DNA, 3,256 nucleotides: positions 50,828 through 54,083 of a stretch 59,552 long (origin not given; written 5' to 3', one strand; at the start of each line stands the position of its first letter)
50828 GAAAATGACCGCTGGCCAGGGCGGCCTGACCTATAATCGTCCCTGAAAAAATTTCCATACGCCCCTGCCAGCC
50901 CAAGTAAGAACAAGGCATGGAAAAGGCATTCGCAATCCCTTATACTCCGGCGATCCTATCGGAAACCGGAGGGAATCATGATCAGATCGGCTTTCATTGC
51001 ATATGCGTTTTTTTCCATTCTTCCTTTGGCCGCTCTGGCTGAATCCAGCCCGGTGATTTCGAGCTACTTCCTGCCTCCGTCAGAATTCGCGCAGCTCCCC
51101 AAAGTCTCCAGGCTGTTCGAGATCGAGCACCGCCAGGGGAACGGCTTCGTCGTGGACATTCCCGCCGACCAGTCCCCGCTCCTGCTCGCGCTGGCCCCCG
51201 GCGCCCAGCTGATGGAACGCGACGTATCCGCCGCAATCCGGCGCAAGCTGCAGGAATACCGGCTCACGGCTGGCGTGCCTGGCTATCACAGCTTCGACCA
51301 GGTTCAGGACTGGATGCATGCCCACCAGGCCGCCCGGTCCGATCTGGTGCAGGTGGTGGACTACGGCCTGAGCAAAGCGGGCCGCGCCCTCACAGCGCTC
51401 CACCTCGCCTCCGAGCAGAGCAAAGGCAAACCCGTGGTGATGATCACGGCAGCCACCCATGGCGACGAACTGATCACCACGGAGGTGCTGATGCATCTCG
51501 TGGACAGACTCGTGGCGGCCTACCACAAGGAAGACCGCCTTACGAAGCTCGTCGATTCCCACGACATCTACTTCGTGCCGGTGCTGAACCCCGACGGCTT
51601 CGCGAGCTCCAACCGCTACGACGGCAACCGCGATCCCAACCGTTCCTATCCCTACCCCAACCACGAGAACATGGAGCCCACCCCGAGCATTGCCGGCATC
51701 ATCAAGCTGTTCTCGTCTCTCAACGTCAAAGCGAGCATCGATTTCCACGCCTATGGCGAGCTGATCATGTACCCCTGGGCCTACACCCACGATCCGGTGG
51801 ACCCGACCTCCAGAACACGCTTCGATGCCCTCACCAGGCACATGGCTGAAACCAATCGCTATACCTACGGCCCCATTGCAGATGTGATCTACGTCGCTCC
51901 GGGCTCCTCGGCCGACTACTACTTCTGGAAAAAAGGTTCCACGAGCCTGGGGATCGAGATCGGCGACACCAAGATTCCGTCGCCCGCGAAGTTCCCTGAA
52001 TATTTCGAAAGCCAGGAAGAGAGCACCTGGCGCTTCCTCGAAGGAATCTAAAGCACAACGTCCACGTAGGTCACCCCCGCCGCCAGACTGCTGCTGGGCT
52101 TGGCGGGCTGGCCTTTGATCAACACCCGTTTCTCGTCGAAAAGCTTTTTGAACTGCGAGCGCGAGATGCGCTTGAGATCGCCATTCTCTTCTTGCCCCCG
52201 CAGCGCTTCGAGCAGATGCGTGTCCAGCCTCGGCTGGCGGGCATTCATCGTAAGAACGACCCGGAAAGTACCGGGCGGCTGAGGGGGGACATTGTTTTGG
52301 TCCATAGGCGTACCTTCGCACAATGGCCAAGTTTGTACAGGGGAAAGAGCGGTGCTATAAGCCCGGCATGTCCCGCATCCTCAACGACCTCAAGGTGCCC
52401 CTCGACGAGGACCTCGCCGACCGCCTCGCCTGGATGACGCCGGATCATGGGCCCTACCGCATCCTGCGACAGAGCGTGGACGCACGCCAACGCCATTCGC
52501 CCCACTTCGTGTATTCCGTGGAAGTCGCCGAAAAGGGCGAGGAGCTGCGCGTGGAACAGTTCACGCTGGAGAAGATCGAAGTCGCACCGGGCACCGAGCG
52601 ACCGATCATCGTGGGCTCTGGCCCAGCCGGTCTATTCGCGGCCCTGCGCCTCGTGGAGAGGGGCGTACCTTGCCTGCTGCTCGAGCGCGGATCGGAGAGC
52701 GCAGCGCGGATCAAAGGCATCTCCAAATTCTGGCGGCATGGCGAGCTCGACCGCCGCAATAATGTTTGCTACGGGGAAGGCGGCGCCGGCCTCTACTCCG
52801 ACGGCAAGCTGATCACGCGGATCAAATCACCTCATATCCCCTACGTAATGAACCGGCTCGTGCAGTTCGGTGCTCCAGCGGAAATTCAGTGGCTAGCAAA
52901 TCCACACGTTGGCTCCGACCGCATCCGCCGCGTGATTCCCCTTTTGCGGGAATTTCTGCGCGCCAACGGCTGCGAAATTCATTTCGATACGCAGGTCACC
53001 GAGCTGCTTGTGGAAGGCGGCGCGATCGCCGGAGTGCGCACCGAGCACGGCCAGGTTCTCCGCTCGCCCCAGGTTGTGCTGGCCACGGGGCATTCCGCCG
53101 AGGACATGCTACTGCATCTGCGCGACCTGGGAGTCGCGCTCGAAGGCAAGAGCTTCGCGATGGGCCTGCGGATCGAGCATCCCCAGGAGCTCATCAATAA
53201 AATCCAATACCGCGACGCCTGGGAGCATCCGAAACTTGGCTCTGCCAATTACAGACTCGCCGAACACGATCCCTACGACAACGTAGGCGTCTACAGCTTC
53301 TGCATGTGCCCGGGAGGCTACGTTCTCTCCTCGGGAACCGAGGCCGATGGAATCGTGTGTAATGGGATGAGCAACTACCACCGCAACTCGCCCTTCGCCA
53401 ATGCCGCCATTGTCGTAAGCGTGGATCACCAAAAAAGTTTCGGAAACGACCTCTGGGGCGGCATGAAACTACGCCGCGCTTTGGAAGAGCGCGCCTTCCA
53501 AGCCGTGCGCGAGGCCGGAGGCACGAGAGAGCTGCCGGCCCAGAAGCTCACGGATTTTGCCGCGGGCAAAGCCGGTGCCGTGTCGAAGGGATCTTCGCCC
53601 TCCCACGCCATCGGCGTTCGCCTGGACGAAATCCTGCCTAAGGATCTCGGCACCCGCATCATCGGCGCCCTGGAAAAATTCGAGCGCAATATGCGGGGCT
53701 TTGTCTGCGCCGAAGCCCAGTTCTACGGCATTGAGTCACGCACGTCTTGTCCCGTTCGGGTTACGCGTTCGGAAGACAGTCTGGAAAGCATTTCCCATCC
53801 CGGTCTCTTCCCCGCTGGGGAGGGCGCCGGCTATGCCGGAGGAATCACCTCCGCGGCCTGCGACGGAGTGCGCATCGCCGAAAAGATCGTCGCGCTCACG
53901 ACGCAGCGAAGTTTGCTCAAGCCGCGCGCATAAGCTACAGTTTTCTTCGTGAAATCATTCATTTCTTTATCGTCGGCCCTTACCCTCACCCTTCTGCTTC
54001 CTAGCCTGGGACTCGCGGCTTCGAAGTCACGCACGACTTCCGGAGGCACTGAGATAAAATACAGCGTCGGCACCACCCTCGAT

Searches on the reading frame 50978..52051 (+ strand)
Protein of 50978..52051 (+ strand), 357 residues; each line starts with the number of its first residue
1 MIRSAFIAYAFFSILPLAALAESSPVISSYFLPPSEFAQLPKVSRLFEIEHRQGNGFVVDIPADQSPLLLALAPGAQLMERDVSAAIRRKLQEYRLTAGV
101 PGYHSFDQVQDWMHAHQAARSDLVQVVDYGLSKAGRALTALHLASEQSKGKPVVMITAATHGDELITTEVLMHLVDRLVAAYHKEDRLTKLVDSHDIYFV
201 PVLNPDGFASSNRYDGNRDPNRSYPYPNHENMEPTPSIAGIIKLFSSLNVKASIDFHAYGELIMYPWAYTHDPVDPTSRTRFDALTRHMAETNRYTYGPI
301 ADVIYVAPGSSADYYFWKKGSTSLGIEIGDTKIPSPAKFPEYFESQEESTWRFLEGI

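Call 65: search_protein_families(library=pfam, proteins=[window:50978-52051:+], max_evalue=0.00001)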
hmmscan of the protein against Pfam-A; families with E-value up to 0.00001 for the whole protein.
window:50978-52051:+ (357 aa): 2 families
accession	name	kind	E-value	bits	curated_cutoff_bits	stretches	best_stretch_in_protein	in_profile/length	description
PF00246.29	Peptidase_M14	-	1.9e-41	143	21.6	1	110-345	2-282/286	Zinc carboxypeptidase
PF24827.1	AstE_AspA_cat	-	1.1e-08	35.2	25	1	152-231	3-71/192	Succinylglutamate desuccinylase/Aspartoacylase catalytic domain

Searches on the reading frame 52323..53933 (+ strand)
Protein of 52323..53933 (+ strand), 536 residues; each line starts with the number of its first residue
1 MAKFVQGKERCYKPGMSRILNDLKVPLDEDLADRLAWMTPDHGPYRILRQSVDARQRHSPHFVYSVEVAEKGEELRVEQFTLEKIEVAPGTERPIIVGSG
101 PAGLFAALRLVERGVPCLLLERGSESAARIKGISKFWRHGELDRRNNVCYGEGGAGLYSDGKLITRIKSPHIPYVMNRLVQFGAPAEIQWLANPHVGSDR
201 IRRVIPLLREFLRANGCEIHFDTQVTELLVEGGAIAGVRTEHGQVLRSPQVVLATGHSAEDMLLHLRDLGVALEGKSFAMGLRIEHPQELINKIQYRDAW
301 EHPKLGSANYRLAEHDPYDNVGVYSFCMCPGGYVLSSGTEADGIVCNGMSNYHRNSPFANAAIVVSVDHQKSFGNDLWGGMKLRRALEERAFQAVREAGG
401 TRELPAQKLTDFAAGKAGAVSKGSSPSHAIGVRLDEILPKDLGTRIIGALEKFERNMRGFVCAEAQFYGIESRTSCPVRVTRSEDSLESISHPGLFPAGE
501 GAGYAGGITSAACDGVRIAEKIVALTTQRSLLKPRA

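Call 65: search_protein_families(library=pfam, proteins=[window:52323-53933:+], max_evalue=0.00001)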
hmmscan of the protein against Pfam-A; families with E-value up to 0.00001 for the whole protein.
window:52323-53933:+ (536 aa): 7 families
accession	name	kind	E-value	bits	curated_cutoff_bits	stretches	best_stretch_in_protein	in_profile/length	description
PF21688.3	FAD-depend_C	-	1.2e-60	205.5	27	1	277-474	1-197/197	FAD-dependent protein, C-terminal domain-like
PF01266.30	DAO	-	9.2e-14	52.2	27.9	1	202-263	149-209/353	FAD dependent oxidoreductase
PF03486.20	HI0933_like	-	4.2e-09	36.7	50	0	95-130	4-39/244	HI0933-like protein Rossmann domain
PF07992.20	Pyr_redox_2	-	5.5e-09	36.3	26.1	0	203-274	184-253/291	Pyridine nucleotide-disulphide oxidoreductase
PF00890.30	FAD_binding_2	-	8.5e-09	35.5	20.4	1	95-258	3-204/414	FAD binding domain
PF01134.28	GIDA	-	9.8e-09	35.2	22.1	0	222-257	115-150/391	Glucose inhibited division protein A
PF01494.25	FAD_binding_3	-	2.6e-07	30.6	22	0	95-129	5-39/349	FAD binding domain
